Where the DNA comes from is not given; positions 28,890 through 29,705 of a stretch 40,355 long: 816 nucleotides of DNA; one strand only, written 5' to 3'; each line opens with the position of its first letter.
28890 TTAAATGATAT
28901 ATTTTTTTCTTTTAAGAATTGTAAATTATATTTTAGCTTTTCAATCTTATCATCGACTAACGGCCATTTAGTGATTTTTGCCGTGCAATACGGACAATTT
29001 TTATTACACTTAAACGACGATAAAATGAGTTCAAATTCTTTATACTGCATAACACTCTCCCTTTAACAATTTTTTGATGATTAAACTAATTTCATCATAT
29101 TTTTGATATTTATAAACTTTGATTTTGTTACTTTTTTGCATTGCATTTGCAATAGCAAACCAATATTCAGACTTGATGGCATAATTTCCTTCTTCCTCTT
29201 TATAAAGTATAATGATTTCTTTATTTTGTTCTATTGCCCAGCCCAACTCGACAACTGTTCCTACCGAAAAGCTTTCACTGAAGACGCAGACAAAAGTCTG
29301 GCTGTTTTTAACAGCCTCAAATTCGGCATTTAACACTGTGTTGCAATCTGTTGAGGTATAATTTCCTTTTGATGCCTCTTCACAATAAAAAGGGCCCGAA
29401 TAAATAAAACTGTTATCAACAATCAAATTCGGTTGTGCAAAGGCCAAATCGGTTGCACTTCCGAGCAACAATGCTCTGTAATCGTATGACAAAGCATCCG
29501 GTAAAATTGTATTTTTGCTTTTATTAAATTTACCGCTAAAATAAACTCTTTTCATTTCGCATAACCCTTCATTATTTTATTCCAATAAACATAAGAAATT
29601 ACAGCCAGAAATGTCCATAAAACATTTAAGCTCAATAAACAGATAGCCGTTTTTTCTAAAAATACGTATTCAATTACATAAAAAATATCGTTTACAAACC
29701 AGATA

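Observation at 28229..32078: Leader-controlled five-gene operon (NadM adenylyltransferase, CofE-like ligase, PnuC-like transporter, deoxyribosyltransferase/Rcl-like, small radical SAM) next to deoC: candidate undescribed nucleoside/cofactor salvage-modification pathway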

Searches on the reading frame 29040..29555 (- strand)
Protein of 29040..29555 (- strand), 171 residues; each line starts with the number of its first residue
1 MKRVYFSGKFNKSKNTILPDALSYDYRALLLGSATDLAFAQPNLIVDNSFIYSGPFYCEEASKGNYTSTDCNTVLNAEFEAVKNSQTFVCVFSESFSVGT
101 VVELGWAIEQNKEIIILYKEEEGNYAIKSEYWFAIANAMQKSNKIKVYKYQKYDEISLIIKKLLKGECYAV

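Call 3: search_protein_families(library=pfam, proteins=[window:29040-29555:-], max_evalue=0.01)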
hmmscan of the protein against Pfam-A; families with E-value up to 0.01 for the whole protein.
window:29040-29555:- (171 aa): 1 family
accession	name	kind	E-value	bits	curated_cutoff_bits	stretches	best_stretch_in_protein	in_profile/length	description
PF05014.21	Nuc_deoxyrib_tr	-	0.00025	21.6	28.8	1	67-123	45-102/117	Nucleoside 2-deoxyribosyltransferase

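Call 4: search_protein_families(library=ncbifam, proteins=[window:29040-29555:-], max_evalue=0.01)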
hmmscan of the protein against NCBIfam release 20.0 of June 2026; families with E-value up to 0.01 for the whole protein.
window:29040-29555:- (171 aa): 0 families

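Call 29: search_solved_structures(query=window:29040-29555:-, max_evalue=1)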
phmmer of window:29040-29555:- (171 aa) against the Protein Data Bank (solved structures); distinct sequences matched with E-value up to 1: 11.
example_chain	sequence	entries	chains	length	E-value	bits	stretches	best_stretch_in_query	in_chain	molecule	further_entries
4jen_A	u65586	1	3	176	2e-06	31.6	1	64-139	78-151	CMP N-GLYCOSIDASE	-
1f8x_A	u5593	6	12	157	0.051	17.2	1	72-152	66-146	NUCLEOSIDE 2-DEOXYRIBOSYLTRANSFERASE | Nucleoside deoxyribosyltransferase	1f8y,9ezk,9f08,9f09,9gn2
9gn4_A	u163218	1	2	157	0.089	16.5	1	73-152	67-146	Nucleoside deoxyribosyltransferase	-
4jem_A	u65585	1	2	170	0.17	15.5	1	78-126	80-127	CMP/hydroxymethyl CMP hydrolase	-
4hx9_A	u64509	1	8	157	0.17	15.5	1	72-152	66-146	Nucleoside deoxyribosyltransferase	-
5vto_A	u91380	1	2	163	0.19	15.4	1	82-132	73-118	Blasticidin M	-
4jel_A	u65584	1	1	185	0.2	15.3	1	78-126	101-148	CMP/hydroxymethyl CMP hydrolase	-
4ohr_A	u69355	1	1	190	0.22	15.2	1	78-126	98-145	CMP/hydroxymethyl CMP hydrolase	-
7p12_A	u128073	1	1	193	0.79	13.4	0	109-156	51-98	DeNovoTIM13-SB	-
6yqx_A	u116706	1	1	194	0.83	13.3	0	109-156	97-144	de novo designed TIM barrel DeNovoTIM13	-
2enc_A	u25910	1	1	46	0.93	13.1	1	54-73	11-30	Zinc finger protein 224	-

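Call 37: find_homologous_proteins(query=window:29040-29555:-, max_evalue=0.001)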
Query window:29040-29555:- (171 aa): 180 proteins with E <= 0.001 among 223 candidates; the best 120 are listed.
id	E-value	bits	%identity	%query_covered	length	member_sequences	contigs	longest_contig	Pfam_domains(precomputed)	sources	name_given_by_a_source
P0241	3.5e-107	374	100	100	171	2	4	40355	-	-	-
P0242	1.7e-59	219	59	96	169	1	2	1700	PF05014.22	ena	-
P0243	5.8e-59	217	59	96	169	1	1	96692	PF05014.22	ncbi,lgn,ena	-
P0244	2.8e-58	215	61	96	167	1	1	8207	-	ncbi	-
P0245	5.9e-58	214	57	96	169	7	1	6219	-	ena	-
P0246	3.6e-57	211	57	99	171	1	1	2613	-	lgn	-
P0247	5.2e-57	211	56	99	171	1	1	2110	PF05014.22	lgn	-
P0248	1.3e-56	209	58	96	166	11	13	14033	-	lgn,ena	-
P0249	1.4e-56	209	60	96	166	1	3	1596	PF05014.22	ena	-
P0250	2.1e-56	209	60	96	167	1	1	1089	-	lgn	-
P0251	2.8e-56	208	56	96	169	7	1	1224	PF05014.22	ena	-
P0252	2.9e-56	208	59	96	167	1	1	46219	-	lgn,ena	-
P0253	3.0e-56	208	58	96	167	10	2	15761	-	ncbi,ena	-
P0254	4.7e-56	208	61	96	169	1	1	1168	PF05014.22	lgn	-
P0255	1.1e-55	206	55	95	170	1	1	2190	PF05014.22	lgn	-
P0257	1.9e-55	206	58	98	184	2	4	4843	PF05014.22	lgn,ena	-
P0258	3.2e-55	205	59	94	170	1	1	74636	PF05014.22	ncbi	-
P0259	3.5e-55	205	56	99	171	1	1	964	PF05014.22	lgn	-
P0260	4.7e-55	204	58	96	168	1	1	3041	PF05014.22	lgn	-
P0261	7.9e-55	204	57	95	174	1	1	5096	PF05014.22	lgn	-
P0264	1.5e-54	203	58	97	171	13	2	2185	PF05014.22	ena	-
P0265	1.7e-54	203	59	88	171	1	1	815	PF05014.22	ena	-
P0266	1.7e-54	203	58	98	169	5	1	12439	PF05014.22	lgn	-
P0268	2.3e-54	202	59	97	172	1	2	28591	PF05014.22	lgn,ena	-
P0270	3.6e-54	201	59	96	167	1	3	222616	PF05014.22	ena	-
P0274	6.4e-54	201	58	96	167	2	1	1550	PF15891.12,PF05014.22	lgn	-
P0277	1.0e-53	200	57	98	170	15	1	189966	PF15891.12,PF05014.22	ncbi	-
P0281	1.3e-53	200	57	97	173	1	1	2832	PF05014.22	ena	-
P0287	5.4e-53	198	56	96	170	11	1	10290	PF05014.22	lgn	-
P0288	6.1e-53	197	57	94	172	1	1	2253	PF05014.22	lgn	-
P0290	7.2e-53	197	54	97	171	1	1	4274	PF05014.22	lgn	-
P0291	1.0e-52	197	55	96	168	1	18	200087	PF05014.22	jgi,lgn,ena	-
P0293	1.1e-52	197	57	96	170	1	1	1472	PF05014.22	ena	-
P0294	1.1e-52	197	58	95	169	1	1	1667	PF05014.22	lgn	-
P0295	1.2e-52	197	54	99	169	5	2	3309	PF05014.22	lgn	-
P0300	1.6e-52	196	56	94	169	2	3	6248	PF05014.22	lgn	-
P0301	1.7e-52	196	58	96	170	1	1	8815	PF05014.22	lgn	-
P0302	1.7e-52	196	56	97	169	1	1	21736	PF05014.22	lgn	-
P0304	2.7e-52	195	57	95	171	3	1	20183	PF05014.22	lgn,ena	-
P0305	3.0e-52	195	58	95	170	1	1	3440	PF05014.22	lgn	-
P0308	3.8e-52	195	56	95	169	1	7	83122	PF05014.22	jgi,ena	-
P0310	5.2e-52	194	55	95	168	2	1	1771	PF05014.22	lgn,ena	-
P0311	5.2e-52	194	51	99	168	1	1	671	PF05014.22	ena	-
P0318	1.3e-51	193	57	96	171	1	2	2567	PF05014.22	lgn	-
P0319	1.3e-51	193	52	96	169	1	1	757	PF05014.22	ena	-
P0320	1.6e-51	193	54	99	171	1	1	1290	PF05014.22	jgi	-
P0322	1.8e-51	193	54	95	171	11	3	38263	PF05014.22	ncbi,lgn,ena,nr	ncbi:MAG: nucleoside 2-deoxyribosyltransferase [Clostridia bacterium]|nr:nucleoside 2-deoxyribosyltr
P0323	1.9e-51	193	54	95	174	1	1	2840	PF05014.22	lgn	-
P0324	2.1e-51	193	55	95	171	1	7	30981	PF05014.22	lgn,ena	-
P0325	2.1e-51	192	51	99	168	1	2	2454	PF05014.22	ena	-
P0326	2.8e-51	192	54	98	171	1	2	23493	PF05014.22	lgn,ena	-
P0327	3.0e-51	192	55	95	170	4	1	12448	PF05014.22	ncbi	-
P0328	3.1e-51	192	52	95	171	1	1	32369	PF05014.22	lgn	-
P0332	5.3e-51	191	57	95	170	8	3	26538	PF05014.22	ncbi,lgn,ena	-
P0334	5.4e-51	191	55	98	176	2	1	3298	PF05014.22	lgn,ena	-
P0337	7.7e-51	191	54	95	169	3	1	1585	PF05014.22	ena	-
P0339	8.6e-51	191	51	99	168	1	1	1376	PF05014.22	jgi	jgi:nucleoside 2-deoxyribosyltransferase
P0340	1.3e-50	190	51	95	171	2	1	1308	PF05014.22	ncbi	-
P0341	1.9e-50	189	51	99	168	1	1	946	PF05014.22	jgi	jgi:nucleoside 2-deoxyribosyltransferase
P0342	2.1e-50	189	52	95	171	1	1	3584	PF05014.22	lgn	-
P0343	2.3e-50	189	51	99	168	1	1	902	PF05014.22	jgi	jgi:nucleoside 2-deoxyribosyltransferase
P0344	2.5e-50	189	55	94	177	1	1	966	PF05014.22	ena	-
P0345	3.0e-50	189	57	95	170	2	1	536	PF05014.22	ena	-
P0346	4.8e-50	188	53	98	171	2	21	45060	PF05014.22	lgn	-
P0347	6.8e-50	188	51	99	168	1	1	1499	PF05014.22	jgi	jgi:nucleoside 2-deoxyribosyltransferase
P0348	6.9e-50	188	52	95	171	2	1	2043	PF05014.22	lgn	-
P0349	9.9e-50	187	54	97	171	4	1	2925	PF05014.22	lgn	-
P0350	1.9e-49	186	52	98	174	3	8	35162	PF05014.22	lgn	-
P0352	2.6e-49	186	53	91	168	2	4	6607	PF05014.22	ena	-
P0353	3.3e-49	185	52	98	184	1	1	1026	PF05014.22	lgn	-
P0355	4.8e-49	185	55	88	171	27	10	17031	PF05014.22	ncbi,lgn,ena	-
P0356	5.4e-49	185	55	94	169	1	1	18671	PF05014.22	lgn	-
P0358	1.8e-48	183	51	96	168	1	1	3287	PF05014.22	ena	-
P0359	2.0e-48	183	54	95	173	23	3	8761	PF05014.22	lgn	-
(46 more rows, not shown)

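Call 47: predict_structure(alignment_id=A2)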
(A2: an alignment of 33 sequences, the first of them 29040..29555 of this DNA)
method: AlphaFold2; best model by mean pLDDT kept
length: 171 residues; sequences in the alignment: 33
mean_pLDDT: 85.4   pTM: 0.84
mean pLDDT of the five models: 85.4, 84.8, 84.3, 84.0, 83.7
residues with pLDDT >= 90: 93; 70-90: 59; 50-70: 10; < 50: 9
segments of 3 or more residues with pLDDT < 50: 63-69
pLDDT, mean of each block of 10 residues (from residue 1): 93 83 93 89 89 80 46 81 96 86 96 95 77 93 94 92 73 41
secondary structure, 60 per line:
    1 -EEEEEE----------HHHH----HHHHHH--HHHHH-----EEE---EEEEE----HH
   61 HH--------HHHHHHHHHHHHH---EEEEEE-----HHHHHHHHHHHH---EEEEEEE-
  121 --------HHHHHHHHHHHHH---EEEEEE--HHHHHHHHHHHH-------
elements in order: E2-7 H18-21 H26-31 H34-38 E44-46 E50-54 H59-62 H71-83 E87-92 H98-109 E113-119 H129-141 E145-150 H153-164

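Call 50: fold_search(model_id=the predicted structure, library=pdb)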
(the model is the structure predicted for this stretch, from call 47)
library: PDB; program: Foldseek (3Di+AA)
matches with E <= 10: 1554; with E <= 0.001: 32
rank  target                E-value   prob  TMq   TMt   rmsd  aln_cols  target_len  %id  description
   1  4jen_C                3.0e-06  1.00  0.53  0.77   4.6       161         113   19  Structure of Clostridium botulinum CMP N-glycosidase, BcmB (released 2013-09-11)
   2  4jen_B                3.0e-06  1.00  0.55  0.74   4.8       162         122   19  Structure of Clostridium botulinum CMP N-glycosidase, BcmB (released 2013-09-11)
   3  4jen_A                3.8e-06  1.00  0.53  0.74   4.9       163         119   16  Structure of Clostridium botulinum CMP N-glycosidase, BcmB (released 2013-09-11)
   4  4ohr                  6.4e-06  1.00  0.59  0.63   6.5       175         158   13  Crystal structure of MilB from Streptomyces rimofaciens (released 2014-06-25)
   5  8qc0_D                8.2e-06  1.00  0.44  0.49   6.6       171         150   18  Nucleoside 2'deoxyribosyltransferase from Chroococcidiopsis thermalis PCC 7203 WT ribosylated (released 2024-02-21)
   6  8pqr_D                1.5e-05  1.00  0.50  0.55   6.8       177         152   18  Nucleoside 2'deoxyribosyltransferase from Chroococcidiopsis thermalis PCC 7203 WT bound to DAD_Immucillin-H (released 2024-02-21)
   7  4jem_B                1.5e-05  1.00  0.60  0.66   5.3       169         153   14  Crystal structure of MilB complexed with cytidine 5'-monophosphate (released 2013-09-11)
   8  4ohb                  2.3e-05  1.00  0.58  0.61   6.2       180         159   13  Crystal structure of MilB E103A in complex with 5-hydroxymethylcytidine 5'-monophosphate (hmCMP) from Streptomyces rimof (released 2014-06-25)
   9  9i57_A                3.5e-05  1.00  0.56  0.65   6.4       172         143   14  Crystal structure of DNPH1 bound by compound 39. (released 2025-11-12)
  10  4jem_A                4.9e-05  1.00  0.59  0.63   6.5       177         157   14  Crystal structure of MilB complexed with cytidine 5'-monophosphate (released 2013-09-11)
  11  9ezk_A                6.7e-05  1.00  0.49  0.52   6.5       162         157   14  Nucleoside-2'-deoxyribosyltransferase from Lactobacillus leichmannii (apo). (released 2024-12-04)
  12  4jel                  8.1e-05  1.00  0.59  0.66   5.4       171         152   15  Structure of MilB Streptomyces rimofaciens CMP N-glycosidase (released 2013-09-11)
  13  9i6e_A                8.6e-05  1.00  0.58  0.70   4.3       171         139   15  Crystal structure of DNPH1 bound by compound 5. (released 2025-11-12)
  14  9s1n                  8.6e-05  1.00  0.59  0.69   4.7       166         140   14  Crystal structure of DNPH1 bound by compound 19 (released 2025-12-24)
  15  8rqd_C                1.3e-04  1.00  0.55  0.68   5.2       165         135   17  Crystal structure of human DNPH1 mutant-Y24F (released 2024-11-20)
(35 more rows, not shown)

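Call 75: search_protein_families(library=phrogs, proteins=[window:29040-29555:-], max_evalue=0.001)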
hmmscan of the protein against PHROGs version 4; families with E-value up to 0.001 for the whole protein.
window:29040-29555:- (171 aa): 1 family
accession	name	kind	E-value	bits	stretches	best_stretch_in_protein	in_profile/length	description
phrog_1817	-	DNA, RNA and nucleotide metabolism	1.2e-05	26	1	63-151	51-136/192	nucleoside 2-deoxyribosyltransferase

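Call 76: search_protein_families(library=padloc, proteins=[window:29040-29555:-], max_evalue=0.001)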
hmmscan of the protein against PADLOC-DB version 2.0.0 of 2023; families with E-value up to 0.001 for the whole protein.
window:29040-29555:- (171 aa): 0 families

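Call 88: search_solved_structures(query=A2, max_evalue=1, show_alignments=5)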
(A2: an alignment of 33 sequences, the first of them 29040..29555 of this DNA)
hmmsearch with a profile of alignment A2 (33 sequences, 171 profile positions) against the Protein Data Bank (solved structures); distinct sequences matched with E-value up to 1: 28.
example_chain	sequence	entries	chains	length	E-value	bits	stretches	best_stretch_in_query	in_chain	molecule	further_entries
4jen_A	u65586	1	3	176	2.6e-07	33.9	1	67-128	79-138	CMP N-GLYCOSIDASE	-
6yqx_A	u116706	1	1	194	4.7e-06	29.8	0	112-163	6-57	de novo designed TIM barrel DeNovoTIM13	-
7p12_A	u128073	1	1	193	1.1e-05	28.5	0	112-163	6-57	DeNovoTIM13-SB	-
6wvs_A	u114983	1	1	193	0.00037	23.6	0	112-163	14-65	DeNovoTIM15 hyperstable de novo TIM barrel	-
6z2i_A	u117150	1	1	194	0.0016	21.5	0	115-163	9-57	de novo designed TIM barrel DeNovoTIM6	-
7osv_A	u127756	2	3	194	0.0019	21.3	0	118-163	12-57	DeNovoTIM6-SB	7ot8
4jem_A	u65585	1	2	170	0.003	20.7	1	80-163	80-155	CMP/hydroxymethyl CMP hydrolase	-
4jel_A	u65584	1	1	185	0.0036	20.4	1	80-163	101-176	CMP/hydroxymethyl CMP hydrolase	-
4ohr_A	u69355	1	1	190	0.0039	20.3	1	80-163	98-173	CMP/hydroxymethyl CMP hydrolase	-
8qc0_A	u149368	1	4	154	0.0079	19.3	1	67-120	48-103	Nucleoside 2-deoxyribosyltransferase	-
8pqr_B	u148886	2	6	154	0.008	19.3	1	67-120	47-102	Nucleoside 2-deoxyribosyltransferase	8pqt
8rh3_A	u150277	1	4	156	0.0081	19.3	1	67-120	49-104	Nucleoside 2-deoxyribosyltransferase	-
9emw_A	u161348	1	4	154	0.0083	19.2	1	67-120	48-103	Nucleoside 2-deoxyribosyltransferase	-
9emx_A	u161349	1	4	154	0.0084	19.2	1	67-120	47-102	Nucleoside 2-deoxyribosyltransferase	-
8pqp_A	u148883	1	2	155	0.0097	19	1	67-120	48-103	Nucleoside 2-deoxyribosyltransferase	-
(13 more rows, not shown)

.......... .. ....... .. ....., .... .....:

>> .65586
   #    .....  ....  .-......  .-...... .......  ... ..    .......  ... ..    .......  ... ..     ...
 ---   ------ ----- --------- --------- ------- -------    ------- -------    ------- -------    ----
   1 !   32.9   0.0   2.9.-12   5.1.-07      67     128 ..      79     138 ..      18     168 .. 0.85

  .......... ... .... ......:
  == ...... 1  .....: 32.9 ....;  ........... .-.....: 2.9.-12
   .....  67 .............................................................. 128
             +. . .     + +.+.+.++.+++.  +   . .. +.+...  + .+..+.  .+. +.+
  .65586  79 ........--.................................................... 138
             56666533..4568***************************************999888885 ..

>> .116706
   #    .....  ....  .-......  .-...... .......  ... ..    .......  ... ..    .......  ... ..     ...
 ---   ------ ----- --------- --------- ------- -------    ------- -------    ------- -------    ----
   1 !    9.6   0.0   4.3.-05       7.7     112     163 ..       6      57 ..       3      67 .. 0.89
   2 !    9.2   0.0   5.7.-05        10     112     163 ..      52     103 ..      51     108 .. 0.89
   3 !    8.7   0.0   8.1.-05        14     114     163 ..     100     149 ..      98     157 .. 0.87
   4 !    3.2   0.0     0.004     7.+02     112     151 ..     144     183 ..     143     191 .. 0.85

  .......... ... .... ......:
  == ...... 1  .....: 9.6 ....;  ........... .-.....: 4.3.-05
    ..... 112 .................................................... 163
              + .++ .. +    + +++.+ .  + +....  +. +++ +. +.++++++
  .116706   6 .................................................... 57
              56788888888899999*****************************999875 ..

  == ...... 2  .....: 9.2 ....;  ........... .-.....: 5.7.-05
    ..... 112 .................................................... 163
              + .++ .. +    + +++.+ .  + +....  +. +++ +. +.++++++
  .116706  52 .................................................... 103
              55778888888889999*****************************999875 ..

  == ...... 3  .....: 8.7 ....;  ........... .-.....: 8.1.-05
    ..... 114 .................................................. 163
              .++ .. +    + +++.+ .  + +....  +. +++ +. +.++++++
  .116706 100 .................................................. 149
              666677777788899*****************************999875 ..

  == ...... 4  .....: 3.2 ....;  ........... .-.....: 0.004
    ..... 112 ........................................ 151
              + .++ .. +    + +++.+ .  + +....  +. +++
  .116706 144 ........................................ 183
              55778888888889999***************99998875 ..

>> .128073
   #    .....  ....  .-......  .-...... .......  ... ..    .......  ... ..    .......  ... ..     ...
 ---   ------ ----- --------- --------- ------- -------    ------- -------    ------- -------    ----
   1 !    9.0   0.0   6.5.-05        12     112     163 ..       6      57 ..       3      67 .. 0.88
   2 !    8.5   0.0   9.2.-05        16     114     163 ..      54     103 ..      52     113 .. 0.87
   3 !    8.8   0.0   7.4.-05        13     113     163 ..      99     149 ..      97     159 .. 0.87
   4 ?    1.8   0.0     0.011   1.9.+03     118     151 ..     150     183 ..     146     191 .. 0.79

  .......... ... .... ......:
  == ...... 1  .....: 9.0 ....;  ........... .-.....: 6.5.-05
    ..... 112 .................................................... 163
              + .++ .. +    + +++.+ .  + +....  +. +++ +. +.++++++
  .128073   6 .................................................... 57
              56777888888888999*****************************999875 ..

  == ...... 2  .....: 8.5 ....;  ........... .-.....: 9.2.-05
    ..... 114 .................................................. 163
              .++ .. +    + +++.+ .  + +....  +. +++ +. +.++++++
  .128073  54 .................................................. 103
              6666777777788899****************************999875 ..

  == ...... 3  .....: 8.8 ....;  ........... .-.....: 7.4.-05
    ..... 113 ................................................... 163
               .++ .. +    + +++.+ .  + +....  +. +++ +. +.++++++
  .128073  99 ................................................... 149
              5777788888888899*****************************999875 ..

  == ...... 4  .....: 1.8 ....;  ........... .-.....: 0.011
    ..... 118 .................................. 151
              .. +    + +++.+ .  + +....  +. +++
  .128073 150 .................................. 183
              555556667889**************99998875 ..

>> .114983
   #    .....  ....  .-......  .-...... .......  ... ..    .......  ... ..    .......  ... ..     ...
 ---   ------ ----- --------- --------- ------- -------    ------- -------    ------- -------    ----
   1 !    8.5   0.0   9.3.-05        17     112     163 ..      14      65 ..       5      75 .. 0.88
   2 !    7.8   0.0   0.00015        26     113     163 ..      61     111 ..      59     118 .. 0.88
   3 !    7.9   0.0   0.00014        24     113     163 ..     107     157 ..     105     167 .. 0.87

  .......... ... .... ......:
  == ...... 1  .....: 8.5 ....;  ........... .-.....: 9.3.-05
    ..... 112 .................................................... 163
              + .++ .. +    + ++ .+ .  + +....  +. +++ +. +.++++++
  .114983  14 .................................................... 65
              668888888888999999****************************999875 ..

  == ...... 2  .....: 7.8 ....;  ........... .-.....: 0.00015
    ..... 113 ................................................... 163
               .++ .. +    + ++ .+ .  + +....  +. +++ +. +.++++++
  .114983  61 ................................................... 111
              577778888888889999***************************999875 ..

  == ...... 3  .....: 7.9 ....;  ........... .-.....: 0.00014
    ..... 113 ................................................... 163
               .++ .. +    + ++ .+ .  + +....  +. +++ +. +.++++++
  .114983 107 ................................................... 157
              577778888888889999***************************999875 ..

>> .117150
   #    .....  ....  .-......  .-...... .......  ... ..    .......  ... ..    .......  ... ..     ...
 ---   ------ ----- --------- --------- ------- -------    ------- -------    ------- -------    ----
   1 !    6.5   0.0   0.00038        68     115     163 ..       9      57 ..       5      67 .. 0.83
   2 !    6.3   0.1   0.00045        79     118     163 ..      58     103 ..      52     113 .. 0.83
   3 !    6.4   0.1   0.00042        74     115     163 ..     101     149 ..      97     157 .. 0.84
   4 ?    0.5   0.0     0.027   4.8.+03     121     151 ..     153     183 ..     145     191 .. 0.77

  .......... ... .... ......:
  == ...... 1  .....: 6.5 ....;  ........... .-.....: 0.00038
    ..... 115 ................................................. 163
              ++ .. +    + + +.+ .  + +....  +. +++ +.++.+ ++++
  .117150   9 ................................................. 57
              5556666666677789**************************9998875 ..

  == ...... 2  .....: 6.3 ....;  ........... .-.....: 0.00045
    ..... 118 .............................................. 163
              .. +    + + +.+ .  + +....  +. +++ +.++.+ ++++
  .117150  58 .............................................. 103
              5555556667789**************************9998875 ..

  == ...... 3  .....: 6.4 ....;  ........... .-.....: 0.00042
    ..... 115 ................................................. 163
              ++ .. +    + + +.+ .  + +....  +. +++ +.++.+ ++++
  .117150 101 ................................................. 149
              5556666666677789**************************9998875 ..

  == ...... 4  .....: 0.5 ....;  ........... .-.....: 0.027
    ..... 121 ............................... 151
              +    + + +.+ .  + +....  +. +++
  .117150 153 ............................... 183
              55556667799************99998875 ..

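Call 101: search_dna_similar(query=window:29040-29555:-, collection=phages, mode=protein, max_evalue=0.001, max_rows=15)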
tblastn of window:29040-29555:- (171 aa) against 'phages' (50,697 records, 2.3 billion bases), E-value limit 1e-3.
No match.
